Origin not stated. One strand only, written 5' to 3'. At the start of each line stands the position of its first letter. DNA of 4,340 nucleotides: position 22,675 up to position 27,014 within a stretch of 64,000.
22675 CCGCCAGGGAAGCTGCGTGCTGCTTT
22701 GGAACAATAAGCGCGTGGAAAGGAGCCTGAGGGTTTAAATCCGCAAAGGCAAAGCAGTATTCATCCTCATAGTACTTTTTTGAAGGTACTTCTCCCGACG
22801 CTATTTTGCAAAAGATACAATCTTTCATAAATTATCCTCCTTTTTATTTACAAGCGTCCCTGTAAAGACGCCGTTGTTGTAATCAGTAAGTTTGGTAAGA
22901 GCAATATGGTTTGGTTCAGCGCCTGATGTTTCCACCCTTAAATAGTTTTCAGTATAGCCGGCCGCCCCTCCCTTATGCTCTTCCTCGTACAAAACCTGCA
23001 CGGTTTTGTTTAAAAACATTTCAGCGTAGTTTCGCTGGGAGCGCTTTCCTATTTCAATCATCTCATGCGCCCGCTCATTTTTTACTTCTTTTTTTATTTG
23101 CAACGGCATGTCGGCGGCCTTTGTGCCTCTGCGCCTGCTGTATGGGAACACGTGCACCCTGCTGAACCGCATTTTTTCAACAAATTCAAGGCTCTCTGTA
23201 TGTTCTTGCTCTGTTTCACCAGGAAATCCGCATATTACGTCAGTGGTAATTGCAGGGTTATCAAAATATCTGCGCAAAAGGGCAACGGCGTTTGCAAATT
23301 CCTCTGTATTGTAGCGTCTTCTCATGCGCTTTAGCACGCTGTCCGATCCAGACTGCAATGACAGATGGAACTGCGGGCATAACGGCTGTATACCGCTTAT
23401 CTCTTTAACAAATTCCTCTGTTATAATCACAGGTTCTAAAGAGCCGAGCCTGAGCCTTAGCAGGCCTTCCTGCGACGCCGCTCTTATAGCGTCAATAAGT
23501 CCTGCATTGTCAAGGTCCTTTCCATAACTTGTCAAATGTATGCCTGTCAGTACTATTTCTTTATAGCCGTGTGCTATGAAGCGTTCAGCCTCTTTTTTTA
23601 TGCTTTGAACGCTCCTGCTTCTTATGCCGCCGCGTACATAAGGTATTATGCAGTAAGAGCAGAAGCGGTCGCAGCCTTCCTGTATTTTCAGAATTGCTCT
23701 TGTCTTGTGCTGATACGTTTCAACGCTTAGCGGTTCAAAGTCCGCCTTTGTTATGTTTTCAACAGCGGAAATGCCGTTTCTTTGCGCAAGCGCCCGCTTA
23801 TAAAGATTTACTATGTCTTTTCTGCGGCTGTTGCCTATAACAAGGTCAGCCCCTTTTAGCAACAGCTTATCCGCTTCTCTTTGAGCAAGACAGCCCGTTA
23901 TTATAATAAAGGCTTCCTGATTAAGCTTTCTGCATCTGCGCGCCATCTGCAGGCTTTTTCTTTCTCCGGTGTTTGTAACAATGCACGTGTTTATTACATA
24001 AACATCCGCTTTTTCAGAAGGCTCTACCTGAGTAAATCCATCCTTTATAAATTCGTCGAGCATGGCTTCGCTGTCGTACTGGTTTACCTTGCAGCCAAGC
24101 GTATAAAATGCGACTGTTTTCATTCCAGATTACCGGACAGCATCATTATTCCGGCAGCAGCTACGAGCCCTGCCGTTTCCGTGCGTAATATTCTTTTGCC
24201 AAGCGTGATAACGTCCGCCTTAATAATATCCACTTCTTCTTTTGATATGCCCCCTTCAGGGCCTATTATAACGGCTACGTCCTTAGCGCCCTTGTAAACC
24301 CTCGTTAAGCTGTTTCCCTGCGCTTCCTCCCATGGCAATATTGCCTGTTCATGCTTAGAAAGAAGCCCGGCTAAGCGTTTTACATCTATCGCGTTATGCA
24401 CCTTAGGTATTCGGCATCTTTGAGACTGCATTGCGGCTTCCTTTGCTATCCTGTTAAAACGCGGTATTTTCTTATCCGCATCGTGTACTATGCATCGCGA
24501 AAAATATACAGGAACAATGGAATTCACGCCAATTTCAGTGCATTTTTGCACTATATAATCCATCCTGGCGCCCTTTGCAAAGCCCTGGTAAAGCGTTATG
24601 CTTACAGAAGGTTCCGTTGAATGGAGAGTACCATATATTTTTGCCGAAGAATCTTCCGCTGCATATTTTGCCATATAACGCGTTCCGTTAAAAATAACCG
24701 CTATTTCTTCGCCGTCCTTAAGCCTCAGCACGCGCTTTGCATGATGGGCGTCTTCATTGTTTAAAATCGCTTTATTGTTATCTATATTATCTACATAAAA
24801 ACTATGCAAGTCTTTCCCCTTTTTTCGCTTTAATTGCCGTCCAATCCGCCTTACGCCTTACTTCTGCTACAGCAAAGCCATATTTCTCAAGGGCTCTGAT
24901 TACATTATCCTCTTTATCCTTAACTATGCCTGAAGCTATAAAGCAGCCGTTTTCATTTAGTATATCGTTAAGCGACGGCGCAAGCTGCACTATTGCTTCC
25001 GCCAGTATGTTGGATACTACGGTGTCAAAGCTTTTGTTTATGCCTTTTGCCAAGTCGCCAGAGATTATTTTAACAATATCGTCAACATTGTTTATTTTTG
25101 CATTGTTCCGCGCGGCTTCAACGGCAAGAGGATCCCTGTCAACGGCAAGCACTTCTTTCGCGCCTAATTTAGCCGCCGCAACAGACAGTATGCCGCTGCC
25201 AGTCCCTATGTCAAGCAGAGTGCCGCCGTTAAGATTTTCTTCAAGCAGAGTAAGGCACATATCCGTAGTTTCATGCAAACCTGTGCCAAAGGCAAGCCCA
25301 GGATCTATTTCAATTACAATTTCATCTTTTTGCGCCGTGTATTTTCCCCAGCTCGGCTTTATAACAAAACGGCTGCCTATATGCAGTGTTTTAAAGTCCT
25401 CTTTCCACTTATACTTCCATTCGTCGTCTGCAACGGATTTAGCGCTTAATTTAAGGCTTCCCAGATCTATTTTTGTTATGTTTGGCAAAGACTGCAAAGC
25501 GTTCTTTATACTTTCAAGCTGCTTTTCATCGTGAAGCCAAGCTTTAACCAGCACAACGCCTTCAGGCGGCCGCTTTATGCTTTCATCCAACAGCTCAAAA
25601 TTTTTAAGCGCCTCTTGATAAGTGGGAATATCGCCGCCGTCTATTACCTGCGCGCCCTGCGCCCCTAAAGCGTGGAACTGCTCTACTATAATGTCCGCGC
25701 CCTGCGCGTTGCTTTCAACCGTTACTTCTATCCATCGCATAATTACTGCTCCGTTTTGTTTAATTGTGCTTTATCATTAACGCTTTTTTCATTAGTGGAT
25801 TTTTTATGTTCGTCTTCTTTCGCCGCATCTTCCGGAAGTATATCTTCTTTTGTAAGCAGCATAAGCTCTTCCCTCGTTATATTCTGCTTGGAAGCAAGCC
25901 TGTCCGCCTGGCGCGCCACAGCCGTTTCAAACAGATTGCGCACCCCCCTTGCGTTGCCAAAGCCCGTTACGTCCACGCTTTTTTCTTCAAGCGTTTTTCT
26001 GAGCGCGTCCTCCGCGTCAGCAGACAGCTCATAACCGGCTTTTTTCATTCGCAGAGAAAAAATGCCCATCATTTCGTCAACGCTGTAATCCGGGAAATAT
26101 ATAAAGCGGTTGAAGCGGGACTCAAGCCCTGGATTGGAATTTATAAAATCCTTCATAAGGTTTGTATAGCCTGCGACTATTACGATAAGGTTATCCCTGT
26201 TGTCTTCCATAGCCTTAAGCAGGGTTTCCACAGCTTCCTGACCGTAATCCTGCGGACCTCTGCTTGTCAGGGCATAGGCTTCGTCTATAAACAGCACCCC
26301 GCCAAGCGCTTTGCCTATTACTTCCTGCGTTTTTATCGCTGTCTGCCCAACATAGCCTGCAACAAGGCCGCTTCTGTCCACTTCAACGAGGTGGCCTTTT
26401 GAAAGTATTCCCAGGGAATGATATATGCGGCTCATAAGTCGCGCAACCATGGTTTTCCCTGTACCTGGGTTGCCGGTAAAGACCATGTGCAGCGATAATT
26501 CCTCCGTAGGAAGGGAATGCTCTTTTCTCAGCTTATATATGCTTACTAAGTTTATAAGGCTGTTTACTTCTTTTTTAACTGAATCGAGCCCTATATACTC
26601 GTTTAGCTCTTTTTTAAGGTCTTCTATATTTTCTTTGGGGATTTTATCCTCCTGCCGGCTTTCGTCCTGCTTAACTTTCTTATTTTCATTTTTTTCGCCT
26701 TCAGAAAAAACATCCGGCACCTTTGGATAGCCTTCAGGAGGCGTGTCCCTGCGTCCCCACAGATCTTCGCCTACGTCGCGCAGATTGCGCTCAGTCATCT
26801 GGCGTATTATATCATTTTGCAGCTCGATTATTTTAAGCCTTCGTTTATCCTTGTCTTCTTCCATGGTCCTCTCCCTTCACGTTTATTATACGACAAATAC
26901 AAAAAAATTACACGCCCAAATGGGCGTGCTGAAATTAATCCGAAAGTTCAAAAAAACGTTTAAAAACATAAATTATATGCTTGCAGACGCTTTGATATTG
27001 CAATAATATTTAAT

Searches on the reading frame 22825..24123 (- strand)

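Call 56: search_protein_families(library=pfam, proteins=[window:22825-24123:-], max_evalue=0.00001)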
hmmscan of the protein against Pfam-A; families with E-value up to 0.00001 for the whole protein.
window:22825-24123:- (432 aa): 2 families
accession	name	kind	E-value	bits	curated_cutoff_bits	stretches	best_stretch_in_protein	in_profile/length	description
PF00919.26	UPF0004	-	8.7e-27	93.5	27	1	4-97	2-98/98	Uncharacterized protein family UPF0004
PF04055.27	Radical_SAM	-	1.2e-25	91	29.5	1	146-315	2-166/166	Radical SAM superfamily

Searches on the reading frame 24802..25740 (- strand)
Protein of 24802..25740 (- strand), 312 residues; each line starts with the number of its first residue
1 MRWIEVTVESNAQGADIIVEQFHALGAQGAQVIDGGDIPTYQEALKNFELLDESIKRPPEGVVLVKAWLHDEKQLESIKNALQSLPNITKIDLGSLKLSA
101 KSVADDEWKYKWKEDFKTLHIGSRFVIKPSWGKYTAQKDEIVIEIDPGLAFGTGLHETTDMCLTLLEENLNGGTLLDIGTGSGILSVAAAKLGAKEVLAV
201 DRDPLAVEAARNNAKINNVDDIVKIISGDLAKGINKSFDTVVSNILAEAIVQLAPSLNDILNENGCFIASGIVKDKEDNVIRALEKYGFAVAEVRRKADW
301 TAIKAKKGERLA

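Call 56: search_protein_families(library=pfam, proteins=[window:24802-25740:-], max_evalue=0.00001)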
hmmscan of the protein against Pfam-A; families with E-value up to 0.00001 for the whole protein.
window:24802-25740:- (312 aa): 9 families
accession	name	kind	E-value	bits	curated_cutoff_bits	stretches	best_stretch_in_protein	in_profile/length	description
PF06325.19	PrmA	-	3.8e-82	276.6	22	1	2-307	1-295/296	Ribosomal protein L11 methyltransferase (PrmA)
PF05175.20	MTS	-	8.8e-14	51.9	23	1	154-244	15-105/170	Methyltransferase small domain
PF13847.12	Methyltransf_31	-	1.6e-11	44.5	27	1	172-276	4-114/145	Methyltransferase domain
PF02475.24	TRM5-TYW2_MTfase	-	4.3e-10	40.2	28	1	171-286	36-154/164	TRM5/TYW2 methyltransferase domain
PF13649.12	Methyltransf_25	-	1.4e-08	35.8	27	1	176-253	2-85/97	Methyltransferase domain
PF08241.18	Methyltransf_11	-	2e-08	35.2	21.2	1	176-253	1-76/95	Methyltransferase domain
PF08242.18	Methyltransf_12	-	4.3e-06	27.8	30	1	176-263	1-94/98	Methyltransferase domain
PF13489.12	Methyltransf_23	-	7.4e-06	26.2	27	0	163-250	14-94/164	Methyltransferase domain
PF03602.21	Cons_hypoth95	-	8e-06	26.1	24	0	165-235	35-105/182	Conserved hypothetical protein 95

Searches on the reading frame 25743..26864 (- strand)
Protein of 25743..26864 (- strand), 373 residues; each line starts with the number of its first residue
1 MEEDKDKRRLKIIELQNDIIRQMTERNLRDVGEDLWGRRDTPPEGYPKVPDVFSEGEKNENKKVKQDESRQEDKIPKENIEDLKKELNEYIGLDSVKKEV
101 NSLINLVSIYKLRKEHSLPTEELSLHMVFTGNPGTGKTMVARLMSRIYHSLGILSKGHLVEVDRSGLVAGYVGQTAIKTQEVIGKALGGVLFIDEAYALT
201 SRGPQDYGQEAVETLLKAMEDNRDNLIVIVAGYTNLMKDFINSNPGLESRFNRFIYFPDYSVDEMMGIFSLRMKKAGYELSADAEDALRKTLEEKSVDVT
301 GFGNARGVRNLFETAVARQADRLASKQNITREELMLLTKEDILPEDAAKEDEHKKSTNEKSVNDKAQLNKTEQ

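Call 56: search_protein_families(library=pfam, proteins=[window:25743-26864:-], max_evalue=0.00001)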
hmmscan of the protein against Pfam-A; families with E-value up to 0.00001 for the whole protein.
window:25743-26864:- (373 aa): 3 families
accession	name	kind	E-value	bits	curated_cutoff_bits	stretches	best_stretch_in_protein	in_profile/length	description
PF17866.7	AAA_lid_6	-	4.2e-20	72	24.3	1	283-342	2-60/60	AAA lid domain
PF00004.35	AAA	-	9.6e-20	71.8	21.2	1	127-258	1-130/131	ATPase family associated with various cellular activities (AAA)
PF13401.12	AAA_22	-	7.2e-06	26.8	27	0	126-149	7-30/130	AAA domain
